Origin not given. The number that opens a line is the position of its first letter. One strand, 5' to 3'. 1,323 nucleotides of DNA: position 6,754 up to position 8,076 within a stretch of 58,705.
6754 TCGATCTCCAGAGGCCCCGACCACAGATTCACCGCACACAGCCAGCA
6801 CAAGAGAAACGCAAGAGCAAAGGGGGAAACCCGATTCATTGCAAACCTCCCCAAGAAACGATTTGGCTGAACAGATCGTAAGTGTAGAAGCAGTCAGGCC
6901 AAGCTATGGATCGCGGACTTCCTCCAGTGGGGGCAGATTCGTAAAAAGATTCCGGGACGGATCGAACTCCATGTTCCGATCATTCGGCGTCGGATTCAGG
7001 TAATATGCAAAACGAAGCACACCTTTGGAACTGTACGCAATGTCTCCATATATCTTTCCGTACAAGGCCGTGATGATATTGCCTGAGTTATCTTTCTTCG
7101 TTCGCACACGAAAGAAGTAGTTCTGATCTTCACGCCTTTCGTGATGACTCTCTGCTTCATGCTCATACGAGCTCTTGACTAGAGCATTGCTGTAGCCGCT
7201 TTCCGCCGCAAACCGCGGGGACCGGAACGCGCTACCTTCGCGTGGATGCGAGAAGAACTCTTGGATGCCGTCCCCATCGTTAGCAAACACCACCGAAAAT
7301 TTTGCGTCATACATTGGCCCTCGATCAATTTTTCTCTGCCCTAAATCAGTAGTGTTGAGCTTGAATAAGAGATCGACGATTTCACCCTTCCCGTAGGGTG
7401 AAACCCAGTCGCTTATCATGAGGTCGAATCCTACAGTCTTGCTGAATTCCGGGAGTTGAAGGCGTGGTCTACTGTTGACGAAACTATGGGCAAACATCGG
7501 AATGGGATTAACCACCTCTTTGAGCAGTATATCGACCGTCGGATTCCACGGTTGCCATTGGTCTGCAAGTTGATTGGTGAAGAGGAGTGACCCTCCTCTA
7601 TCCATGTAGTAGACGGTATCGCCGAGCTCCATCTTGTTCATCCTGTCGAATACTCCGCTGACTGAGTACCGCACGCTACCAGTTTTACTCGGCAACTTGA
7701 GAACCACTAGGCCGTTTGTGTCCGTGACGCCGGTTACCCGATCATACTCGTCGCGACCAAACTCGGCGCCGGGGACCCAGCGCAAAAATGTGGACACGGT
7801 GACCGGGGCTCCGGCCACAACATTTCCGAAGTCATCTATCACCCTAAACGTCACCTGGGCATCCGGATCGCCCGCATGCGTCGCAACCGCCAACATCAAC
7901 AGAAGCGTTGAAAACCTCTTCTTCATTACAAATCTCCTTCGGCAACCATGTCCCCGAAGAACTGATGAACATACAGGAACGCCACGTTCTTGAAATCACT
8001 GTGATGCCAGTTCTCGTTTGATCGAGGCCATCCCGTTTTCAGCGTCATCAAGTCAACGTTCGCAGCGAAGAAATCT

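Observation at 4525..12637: Translationally coupled operon: TPR-like protein, secreted Big_2 + lipase-like hydrolase, and three tandem secreted paralogs of an unplaceable family (candidate effector/partner system)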

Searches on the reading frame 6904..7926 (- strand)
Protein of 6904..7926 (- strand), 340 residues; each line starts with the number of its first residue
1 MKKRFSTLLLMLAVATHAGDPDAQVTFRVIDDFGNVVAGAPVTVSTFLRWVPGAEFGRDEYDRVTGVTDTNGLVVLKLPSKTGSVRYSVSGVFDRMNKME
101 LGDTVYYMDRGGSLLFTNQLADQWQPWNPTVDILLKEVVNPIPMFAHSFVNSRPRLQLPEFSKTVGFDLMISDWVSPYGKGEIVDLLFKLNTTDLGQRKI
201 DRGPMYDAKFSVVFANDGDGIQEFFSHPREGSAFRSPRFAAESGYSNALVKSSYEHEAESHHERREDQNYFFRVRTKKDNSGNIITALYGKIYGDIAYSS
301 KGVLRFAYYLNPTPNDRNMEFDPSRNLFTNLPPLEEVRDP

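Call 4: search_protein_families(library=pfam, proteins=[window:6904-7926:-], max_evalue=1)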
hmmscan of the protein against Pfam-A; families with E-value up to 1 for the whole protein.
window:6904-7926:- (340 aa): 1 family
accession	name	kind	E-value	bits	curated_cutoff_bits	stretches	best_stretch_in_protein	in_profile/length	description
PF02369.22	Big_1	-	0.0015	19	34.9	1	22-82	18-70/93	Bacterial Ig-like domain (group 1)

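Call 5: search_protein_families(library=ncbifam, proteins=[window:6904-7926:-], max_evalue=1)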
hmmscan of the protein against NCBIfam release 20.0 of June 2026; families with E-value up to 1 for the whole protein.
window:6904-7926:- (340 aa): 0 families

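Call 8: find_homologous_proteins(query=A1, max_evalue=0.001)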
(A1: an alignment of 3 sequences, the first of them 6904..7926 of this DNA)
Query A1 (3 sequences) (340 aa, profile of the alignment): 1263 proteins with E <= 0.001 among 8000 candidates; the best 120 are listed.
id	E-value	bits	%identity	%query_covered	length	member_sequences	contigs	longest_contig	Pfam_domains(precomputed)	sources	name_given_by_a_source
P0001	1.7e-171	588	35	94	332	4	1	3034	-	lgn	-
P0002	7.3e-145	501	35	94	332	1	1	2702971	-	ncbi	-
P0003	1.1e-137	477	100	100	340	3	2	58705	-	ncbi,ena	-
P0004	7.2e-134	464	33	99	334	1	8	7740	PF13620.13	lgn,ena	-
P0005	3.7e-133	462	33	91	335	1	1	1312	-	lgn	-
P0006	5.9e-133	461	35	96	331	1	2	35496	-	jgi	jgi:hypothetical protein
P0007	5.6e-132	458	36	94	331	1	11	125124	-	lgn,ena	-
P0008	2.8e-131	456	34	90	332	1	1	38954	-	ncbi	-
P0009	8.6e-131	454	36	90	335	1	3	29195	-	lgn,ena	-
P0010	2.0e-130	453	33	96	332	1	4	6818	-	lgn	-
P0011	3.2e-130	452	35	90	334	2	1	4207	-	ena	-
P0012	5.7e-130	452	36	91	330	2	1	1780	-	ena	-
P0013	1.7e-129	450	33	96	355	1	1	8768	-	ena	-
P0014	4.1e-129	449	33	91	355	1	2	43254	PF13620.13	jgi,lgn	jgi:hypothetical protein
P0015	9.8e-128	444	33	95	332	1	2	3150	PF13620.13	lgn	-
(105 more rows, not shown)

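Call 9: find_related_loci(query=A1, collection=genome_contigs, flank=10000)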
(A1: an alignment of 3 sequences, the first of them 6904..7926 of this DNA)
Query A1 (340 aa) in genome_contigs; peptide patterns used: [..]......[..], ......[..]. (x = any residue, [..] = any of these).
121 stretches matched a pattern; 62 encode a relative of the query (tblastn E <= 1e-3); 61 distinct loci.
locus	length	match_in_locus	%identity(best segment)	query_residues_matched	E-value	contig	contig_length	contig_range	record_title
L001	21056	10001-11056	50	1-340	2e-98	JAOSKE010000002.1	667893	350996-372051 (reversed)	MAG: Kiritimatiellae bacterium isolate FR_21 FR-Kiritimatiellae-1_s2, whole genome shotgun sequence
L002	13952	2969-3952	46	1-340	2e-96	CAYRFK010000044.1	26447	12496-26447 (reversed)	MAG TPA_asm: uncultured Verrucomicrobiota bacterium isolate SRP272421_co4_497 genome assembly, contig: NODE_3984_length_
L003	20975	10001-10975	43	1-328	2e-82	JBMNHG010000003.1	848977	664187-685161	MAG: Kiritimatiellia bacterium isolate SBF912LR0HQ0163 contig_30080, whole genome shotgun sequence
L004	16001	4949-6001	42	1-340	6e-77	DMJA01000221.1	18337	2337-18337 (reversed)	MAG TPA_asm: Verrucomicrobia bacterium isolate UBA8943 contig_21539, whole genome shotgun sequence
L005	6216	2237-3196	41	1-330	8e-65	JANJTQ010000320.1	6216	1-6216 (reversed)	MAG: Opitutaceae bacterium isolate RX2_metabat.bin.19 RX2_k141_602497, whole genome shotgun sequence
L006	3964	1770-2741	38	1-340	1e-62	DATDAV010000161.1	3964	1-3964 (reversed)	MAG TPA_asm: Chryseolinea sp. isolate SMAG_U105 k141_2198973, whole genome shotgun sequence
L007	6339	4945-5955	36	1-340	8e-60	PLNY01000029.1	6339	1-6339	MAG: Anaerolineae bacterium isolate fen_1070 73.20120800_E1D.55_contig_69803, whole genome shotgun sequence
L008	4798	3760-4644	39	23-328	1e-59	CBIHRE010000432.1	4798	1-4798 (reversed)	MAG TPA_asm: uncultured Akkermansia sp. isolate SRR18156201_concoct_26 genome assembly, contig: ERZ27336863.5028, whole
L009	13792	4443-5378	37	9-340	3e-59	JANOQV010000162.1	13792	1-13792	MAG: Pedosphaera sp. isolate VAR_4_metabat_254_sub VAR_4_k141_3640139, whole genome shotgun sequence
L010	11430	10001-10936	38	8-340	5e-56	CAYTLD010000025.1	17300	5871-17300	MAG TPA_asm: uncultured Blastochloridaceae bacterium isolate SRP141376_co5_260 genome assembly, contig: NODE_8030_length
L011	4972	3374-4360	35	4-340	7e-53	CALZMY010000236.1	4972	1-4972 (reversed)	MAG: uncultured Gammaproteobacteria bacterium isolate FO_M_Gamma_031 genome assembly, contig: k127_141255, whole genome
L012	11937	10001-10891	36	21-340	6e-52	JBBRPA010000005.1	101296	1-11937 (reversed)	MAG: Chthoniobacterales bacterium isolate La1_metabat2.366 LA1C_B2.366_k141_1700826L_101296_cov_38.4994, whole genome sh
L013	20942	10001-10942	36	1-328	2e-51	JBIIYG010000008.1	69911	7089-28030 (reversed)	MAG: Pontiellaceae bacterium isolate ME2005-09-19_3300034101_group2_bin151 Rohwer_bin2523_scaffold_120_c1, whole genome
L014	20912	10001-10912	33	10-330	2e-48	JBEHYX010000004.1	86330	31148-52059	MAG: Verrucomicrobiota bacterium isolate ESF1.bin.76 NODE_311_length_86330_cov_10.415303, whole genome shotgun sequence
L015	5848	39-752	42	103-340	1e-48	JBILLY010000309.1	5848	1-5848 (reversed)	MAG: Opitutaceae bacterium isolate ME2017-08-08_3300044911_group7_bin206 Rohwer_bin2639_scaffold_22251_c1, whole genome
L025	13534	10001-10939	34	4-340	2e-40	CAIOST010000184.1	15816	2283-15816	uncultured bacterium isolate Loclat_bin-14761 genome assembly, contig: bin-14761:184/406, whole genome shotgun sequence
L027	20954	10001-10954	30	6-340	2e-39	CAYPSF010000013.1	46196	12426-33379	MAG TPA_asm: uncultured Bifidobacteriaceae bacterium isolate binchicken_co54_474 genome assembly, contig: NODE_1305_leng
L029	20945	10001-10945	31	4-328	3e-38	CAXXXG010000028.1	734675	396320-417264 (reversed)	MAG: Sedimentisphaerales bacterium isolate 547d8dc4-f4dd-4db4-9462-dbf544382da7 genome assembly, contig: contig_28, whol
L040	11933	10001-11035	30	1-330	4e-30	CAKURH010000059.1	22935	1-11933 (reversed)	MAG: uncultured Kiritimatiellaeota bacterium isolate REFINED_METABAT215_TOP10_CONTIGS_1500_ASSEMBLY_K77_MERGED__Hadza_Ph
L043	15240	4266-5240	29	8-328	2e-28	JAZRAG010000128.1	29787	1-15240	MAG: Candidatus Spyradenecus sp. isolate T1900045144_TC20190138.MAGScoT_cleanbin_000013 SGB_4932_k141_2491871, whole gen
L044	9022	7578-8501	34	6-328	5e-42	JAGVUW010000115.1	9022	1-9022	MAG: Verrucomicrobia bacterium isolate WAS_Bin_35 WAS_Bin_35_scaffold_3385, whole genome shotgun sequence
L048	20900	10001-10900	30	23-336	9e-31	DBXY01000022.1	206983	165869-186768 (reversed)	MAG TPA_asm: Verrucomicrobia bacterium UBA1200 UBA1200_contig_32233, whole genome shotgun sequence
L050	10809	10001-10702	30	106-322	3e-24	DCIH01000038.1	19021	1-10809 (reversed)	MAG TPA_asm: Verrucomicrobia bacterium UBA1731 UBA1731_contig_31299, whole genome shotgun sequence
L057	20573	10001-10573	33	131-328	5e-19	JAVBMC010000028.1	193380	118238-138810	MAG: Kiritimatiellia bacterium isolate EPI_MAG_00040 c_000004863072, whole genome shotgun sequence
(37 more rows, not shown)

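Call 45: search_protein_families(library=pfam, proteins=[L004:3583-4329:+, L048:8167-9750:+, L048:4925-8170:+, L043:3039-3860:+, L043:2068-3045:+, L044:5919-6959:+, L050:7204-9339:+, L029:8793-9671:-, L057:7743-9179:-, L010:8509-9006:+], max_evalue=0.001)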
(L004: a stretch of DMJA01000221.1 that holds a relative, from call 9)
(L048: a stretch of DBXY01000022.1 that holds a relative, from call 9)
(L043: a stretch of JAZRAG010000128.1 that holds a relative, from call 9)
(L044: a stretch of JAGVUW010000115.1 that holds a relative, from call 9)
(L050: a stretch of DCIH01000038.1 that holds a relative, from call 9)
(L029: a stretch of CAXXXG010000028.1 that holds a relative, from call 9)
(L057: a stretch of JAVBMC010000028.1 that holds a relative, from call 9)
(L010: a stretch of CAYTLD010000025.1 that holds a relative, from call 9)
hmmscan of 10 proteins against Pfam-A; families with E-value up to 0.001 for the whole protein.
L004:3583-4329:+ (248 aa): 0 families

L048:8167-9750:+ (527 aa): 9 families
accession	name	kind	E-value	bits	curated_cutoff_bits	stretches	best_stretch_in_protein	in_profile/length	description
PF13245.12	AAA_19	-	7.1e-36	123.8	25.1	1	129-269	3-132/134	AAA domain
PF13604.12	AAA_30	-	3.5e-27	95.8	27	1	126-314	5-174/191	AAA domain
PF13538.12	UvrD_C_2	-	6.1e-13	48.9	27.4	1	457-502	2-49/52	UvrD-like helicase C-terminal domain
PF05127.21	NAT10_TcmA_helicase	-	1.9e-11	44.6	22.7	1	141-250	1-112/176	RNA cytidine acetyltransferase NAT10/TcmA, helicase domain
PF01443.25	Viral_helicase1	-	3.9e-07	30.5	21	1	449-505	178-227/228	Viral superfamily 1 RNA helicase core domain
PF13086.12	AAA_11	-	1.2e-06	28.9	27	1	127-200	6-85/257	AAA domain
PF00580.27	UvrD-helicase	-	0.00011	22.4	23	1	141-200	17-78/271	UvrD/REP helicase N-terminal domain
PF18335.7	SH3_13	-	0.00039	20.6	41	1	406-430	31-55/65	ATP-dependent RecD-like DNA helicase SH3 domain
PF13401.12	AAA_22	-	0.00063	20.5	27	0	138-251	6-108/130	AAA domain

L048:4925-8170:+ (1081 aa): 7 families
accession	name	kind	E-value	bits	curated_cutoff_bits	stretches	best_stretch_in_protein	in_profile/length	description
PF00580.27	UvrD-helicase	-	2.9e-47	162.1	23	1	15-319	11-266/271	UvrD/REP helicase N-terminal domain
PF13361.12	UvrD_C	-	2e-18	67.4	25.6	2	628-717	279-347/350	UvrD-like helicase C-terminal domain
PF13245.12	AAA_19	-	1.2e-16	61.5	25.1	1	18-309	12-134/134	AAA domain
PF13538.12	UvrD_C_2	-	2.5e-07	30.9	27.4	0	639-660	4-25/52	UvrD-like helicase C-terminal domain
PF12705.13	PDDEXK_1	-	2.6e-05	24.7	22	1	841-1047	37-189/247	PD-(D/E)XK nuclease superfamily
PF13401.12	AAA_22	-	0.00019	22.2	27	0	21-96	9-78/130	AAA domain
PF13604.12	AAA_30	-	0.0003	21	27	0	20-69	21-66/191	AAA domain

L043:3039-3860:+ (273 aa): 0 families

L043:2068-3045:+ (325 aa): 1 family
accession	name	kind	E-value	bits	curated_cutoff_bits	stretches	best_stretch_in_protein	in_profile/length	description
PF09768.15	Peptidase_M76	-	6.5e-15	55.8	25.2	1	163-281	2-117/170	Peptidase M76 family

L044:5919-6959:+ (346 aa): 0 families

L050:7204-9339:+ (711 aa): 3 families
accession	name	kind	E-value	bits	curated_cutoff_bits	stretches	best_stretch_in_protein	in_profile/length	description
PF21209.4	Bac_rhamnosid-like_N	-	9.8e-32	110.5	27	1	78-275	1-209/209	Alpha-rhamnosidase-like, bacteroidetes, N-terminal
PF17389.8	Bac_rhamnosid6H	-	4.7e-28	98.9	24.5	1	298-635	2-337/339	Bacterial alpha-L-rhamnosidase 6 hairpin glycosidase domain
PF17390.7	Bac_rhamnosid_C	-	3.6e-06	27.1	22.1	1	639-676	1-39/78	Bacterial alpha-L-rhamnosidase C-terminal domain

L029:8793-9671:- (292 aa): 1 family
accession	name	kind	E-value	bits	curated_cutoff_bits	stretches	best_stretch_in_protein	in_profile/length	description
PF01040.23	UbiA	-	2e-22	80.1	34.2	1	26-261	8-236/250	UbiA prenyltransferase family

L057:7743-9179:- (478 aa): 3 families
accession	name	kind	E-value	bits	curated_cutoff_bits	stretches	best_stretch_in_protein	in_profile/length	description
PF00742.24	Homoserine_dh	-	5.4e-63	212.4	22.9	1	182-359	1-172/173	Homoserine dehydrogenase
PF03447.22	NAD_binding_3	-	2.4e-19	70.6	24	1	55-173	1-115/116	Homoserine dehydrogenase, NAD binding domain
PF01842.31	ACT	-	0.0002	21.5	27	1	398-462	2-61/66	ACT domain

L010:8509-9006:+ (165 aa): 0 families

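Call 50: search_protein_families(library=pfam, proteins=[L003:2232-10004:+, L025:1354-9987:+, L040:3267-8921:+, L027:5573-9982:+], max_evalue=0.0001)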
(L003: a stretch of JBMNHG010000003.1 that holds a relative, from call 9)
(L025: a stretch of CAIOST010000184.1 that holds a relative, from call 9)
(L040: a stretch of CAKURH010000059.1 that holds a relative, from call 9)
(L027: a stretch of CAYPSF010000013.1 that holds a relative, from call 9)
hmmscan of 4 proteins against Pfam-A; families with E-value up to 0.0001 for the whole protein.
L003:2232-10004:+ (2590 aa): 1 family
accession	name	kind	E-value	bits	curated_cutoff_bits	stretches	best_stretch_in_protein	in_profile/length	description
PF18884.5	TSP3_bac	-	7.6e-60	198.7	25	5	1349-1367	1-19/22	Bacterial TSP3 repeat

L025:1354-9987:+ (2877 aa): 4 families
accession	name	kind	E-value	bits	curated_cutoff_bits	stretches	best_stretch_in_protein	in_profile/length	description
PF13540.12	RCC1_2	-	2.6e-123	399.6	22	11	518-547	1-30/30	Regulator of chromosome condensation (RCC1) repeat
PF25390.1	WD40_RLD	-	1.8e-116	389.9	150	4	745-1002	28-360/363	RCC1-like domain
PF18884.5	TSP3_bac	-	3.7e-36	123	25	3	644-665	1-22/22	Bacterial TSP3 repeat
PF00415.24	RCC1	-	3.4e-10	40.8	21.7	0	494-531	1-50/50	Regulator of chromosome condensation (RCC1) repeat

L040:3267-8921:+ (1884 aa): 1 family
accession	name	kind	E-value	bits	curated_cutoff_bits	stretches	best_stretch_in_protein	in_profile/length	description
PF18884.5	TSP3_bac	-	2.1e-75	248.4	25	5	495-514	1-20/22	Bacterial TSP3 repeat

L027:5573-9982:+ (1469 aa): 1 family
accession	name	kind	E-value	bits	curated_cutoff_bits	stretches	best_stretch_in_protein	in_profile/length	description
PF09136.16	Glucodextran_B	-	1.8e-10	41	27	1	440-508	3-71/83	Glucodextranase, domain B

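Call 80: find_encoding_contigs(protein=P0001, flank=6000, max_places=3)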
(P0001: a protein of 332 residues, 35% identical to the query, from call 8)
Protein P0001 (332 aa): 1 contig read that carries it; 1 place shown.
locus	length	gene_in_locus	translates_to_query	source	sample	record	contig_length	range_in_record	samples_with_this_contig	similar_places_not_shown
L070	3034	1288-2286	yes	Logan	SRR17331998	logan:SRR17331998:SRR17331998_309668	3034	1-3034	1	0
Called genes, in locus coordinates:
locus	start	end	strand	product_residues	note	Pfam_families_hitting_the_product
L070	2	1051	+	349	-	?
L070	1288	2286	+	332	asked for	-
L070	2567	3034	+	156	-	?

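Call 81: find_encoding_contigs(protein=P0002, flank=9000, max_places=2)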
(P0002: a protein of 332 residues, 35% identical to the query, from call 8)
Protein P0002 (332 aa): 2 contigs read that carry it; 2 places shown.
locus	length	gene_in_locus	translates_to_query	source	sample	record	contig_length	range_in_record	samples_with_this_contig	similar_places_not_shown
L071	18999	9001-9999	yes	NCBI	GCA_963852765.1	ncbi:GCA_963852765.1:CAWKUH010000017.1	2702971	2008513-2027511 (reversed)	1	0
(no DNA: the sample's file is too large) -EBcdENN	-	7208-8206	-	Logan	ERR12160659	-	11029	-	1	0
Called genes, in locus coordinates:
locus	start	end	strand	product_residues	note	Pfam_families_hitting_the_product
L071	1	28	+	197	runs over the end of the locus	PF01066:CDP-OH_P_transf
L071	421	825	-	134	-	-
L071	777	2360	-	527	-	PF00801:PKD (weak), PF18911:PKD_4, PF13620:CarboxypepD_reg (weak)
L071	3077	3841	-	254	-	PF01048:PNP_UDP_1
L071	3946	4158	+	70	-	-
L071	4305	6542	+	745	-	PF13428:TPR_14 (faint), PF14559:TPR_19 (faint), PF13432:TPR_16 (weak)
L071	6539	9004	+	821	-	PF26918:Ig_Eae (weak), PF02368:Big_2 (weak)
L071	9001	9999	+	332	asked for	-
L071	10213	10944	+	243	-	PF00440:TetR_N, PF17939:TetR_C_30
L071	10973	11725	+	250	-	PF25919:BSH_CusB (faint), PF00364:Biotin_lipoyl (faint), PF25917:BSH_RND, PF25973:BSH_CzcB (weak), PF25984:BSH_YknX (faint), PF25954:Beta-barrel_RND_2 (weak)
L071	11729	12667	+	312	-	PF00005:ABC_tran, PF13304:AAA_21 (faint)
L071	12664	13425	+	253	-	PF00005:ABC_tran, PF13304:AAA_21 (weak)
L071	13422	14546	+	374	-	PF12679:ABC2_membrane_2, PF12698:ABC2_membrane_3, PF01061:ABC2_membrane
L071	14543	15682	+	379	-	PF12679:ABC2_membrane_2, PF12698:ABC2_membrane_3, PF01061:ABC2_membrane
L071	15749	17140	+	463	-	PF00009:GTP_EFTU (weak), PF01926:MMR_HSR1, PF02421:FeoB_N, PF04548:AIG1 (weak), PF01926:MMR_HSR1, PF02421:FeoB_N, PF00009:GTP_EFTU, PF14714:KH_dom-like, +4 more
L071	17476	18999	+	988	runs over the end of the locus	PF08471:Ribonuc_red_2_N, PF02867:Ribonuc_red_lgC, PF12637:TSCPD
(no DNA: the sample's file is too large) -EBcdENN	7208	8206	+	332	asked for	-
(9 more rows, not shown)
